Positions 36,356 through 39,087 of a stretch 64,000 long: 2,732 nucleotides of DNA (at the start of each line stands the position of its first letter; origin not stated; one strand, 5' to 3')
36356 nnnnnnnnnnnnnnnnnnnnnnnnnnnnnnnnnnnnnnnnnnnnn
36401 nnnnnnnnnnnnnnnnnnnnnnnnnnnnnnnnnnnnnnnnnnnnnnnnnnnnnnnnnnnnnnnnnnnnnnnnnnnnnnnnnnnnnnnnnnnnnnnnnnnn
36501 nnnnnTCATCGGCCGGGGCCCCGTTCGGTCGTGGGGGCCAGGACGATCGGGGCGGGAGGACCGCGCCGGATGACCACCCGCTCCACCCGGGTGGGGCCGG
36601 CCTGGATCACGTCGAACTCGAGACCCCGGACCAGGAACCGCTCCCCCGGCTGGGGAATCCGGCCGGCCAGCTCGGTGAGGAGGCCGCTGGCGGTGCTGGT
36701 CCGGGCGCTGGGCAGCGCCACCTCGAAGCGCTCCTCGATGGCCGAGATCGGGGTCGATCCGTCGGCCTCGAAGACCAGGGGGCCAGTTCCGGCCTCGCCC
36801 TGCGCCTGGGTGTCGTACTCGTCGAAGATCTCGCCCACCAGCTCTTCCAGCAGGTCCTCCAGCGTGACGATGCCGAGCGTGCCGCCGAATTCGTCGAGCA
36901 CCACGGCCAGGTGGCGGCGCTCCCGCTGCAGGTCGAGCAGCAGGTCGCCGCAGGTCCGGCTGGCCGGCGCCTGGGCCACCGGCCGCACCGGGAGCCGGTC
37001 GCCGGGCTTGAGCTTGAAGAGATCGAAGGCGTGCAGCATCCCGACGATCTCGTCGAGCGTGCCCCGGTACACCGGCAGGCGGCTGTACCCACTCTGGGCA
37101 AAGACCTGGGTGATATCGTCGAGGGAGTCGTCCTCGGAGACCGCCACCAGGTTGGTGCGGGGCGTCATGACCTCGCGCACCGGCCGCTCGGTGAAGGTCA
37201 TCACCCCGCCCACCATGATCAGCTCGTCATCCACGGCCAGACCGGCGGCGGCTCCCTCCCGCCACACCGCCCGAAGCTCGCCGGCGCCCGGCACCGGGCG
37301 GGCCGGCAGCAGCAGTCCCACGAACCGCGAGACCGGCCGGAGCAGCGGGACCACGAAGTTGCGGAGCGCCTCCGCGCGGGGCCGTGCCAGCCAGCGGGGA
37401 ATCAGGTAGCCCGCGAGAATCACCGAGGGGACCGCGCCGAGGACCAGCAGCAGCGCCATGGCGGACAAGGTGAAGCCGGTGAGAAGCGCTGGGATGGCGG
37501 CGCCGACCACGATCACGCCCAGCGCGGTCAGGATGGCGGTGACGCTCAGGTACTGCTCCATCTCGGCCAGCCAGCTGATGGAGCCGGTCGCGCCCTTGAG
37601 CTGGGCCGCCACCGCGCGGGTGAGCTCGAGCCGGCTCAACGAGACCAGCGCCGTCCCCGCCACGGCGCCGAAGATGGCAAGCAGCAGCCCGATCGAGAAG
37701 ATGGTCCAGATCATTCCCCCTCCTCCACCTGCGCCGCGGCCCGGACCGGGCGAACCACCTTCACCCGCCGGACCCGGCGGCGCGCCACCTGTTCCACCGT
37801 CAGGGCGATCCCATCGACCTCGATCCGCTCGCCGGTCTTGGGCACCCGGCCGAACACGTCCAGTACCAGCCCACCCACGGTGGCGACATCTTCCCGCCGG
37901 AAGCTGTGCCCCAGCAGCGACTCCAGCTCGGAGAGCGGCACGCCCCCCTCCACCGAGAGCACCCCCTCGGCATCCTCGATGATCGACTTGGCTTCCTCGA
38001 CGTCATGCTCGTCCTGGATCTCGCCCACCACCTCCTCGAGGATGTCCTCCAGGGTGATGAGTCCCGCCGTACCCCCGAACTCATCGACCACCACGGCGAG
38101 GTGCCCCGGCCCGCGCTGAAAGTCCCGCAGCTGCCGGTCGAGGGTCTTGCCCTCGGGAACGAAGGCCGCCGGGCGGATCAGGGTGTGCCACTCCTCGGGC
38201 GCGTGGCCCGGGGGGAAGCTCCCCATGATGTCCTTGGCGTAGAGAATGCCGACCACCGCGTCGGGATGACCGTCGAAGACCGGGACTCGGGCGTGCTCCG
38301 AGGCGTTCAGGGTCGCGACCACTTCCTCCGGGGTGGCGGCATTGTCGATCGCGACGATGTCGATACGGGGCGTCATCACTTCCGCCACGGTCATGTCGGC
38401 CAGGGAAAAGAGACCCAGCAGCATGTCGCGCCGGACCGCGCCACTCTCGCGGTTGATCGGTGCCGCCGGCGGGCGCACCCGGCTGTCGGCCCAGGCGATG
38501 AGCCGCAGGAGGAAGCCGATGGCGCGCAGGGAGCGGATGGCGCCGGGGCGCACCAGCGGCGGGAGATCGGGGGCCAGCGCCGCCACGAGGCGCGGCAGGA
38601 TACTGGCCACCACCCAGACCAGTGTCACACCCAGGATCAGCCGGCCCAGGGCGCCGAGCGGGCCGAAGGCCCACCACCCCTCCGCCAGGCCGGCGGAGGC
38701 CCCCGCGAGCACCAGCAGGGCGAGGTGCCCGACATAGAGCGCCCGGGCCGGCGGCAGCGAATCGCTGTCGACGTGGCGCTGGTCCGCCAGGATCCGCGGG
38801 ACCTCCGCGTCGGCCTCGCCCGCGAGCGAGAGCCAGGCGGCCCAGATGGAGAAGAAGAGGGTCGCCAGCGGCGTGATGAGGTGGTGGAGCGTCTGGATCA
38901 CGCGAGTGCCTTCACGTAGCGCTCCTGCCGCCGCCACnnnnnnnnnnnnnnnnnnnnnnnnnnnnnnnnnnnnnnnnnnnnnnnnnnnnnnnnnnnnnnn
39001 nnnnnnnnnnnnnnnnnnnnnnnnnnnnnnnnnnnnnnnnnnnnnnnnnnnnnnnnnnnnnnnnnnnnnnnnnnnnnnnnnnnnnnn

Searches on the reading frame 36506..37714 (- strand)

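Call 84: search_protein_families(library=pfam, proteins=[window:36506-37714:-], max_evalue=0.001)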
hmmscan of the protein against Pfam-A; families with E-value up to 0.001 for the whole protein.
window:36506-37714:- (402 aa): 3 families
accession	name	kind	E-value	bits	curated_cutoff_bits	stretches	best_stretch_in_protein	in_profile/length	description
PF00571.33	CBS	-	7e-17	61.9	24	2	179-235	1-54/57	CBS domain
PF03471.22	CorC_HlyC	-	1.5e-13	51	27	1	315-384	8-79/81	Transporter associated domain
PF01595.25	CNNM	-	1.8e-07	31.4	28.4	1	10-132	7-131/181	Cyclin M transmembrane N-terminal domain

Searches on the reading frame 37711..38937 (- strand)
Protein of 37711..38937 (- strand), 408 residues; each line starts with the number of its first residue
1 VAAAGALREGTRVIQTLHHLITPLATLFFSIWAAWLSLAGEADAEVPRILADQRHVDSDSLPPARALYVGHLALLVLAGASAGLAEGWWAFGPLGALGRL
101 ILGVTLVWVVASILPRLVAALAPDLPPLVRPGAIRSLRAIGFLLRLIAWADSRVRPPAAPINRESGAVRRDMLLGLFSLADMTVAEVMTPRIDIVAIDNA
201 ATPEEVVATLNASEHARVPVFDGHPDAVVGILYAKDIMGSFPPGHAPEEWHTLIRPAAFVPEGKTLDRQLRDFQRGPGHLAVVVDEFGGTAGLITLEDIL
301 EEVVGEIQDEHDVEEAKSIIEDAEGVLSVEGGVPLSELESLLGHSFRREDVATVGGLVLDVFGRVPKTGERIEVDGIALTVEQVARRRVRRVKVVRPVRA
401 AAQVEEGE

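Call 84: search_protein_families(library=pfam, proteins=[window:37711-38937:-], max_evalue=0.001)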
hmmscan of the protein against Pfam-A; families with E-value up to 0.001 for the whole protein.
window:37711-38937:- (408 aa): 2 families
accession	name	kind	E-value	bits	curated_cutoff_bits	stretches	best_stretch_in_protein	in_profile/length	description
PF03471.22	CorC_HlyC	-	5.4e-20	71.6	27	1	322-396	3-79/81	Transporter associated domain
PF00571.33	CBS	-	4.1e-13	49.9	24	2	255-304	7-56/57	CBS domain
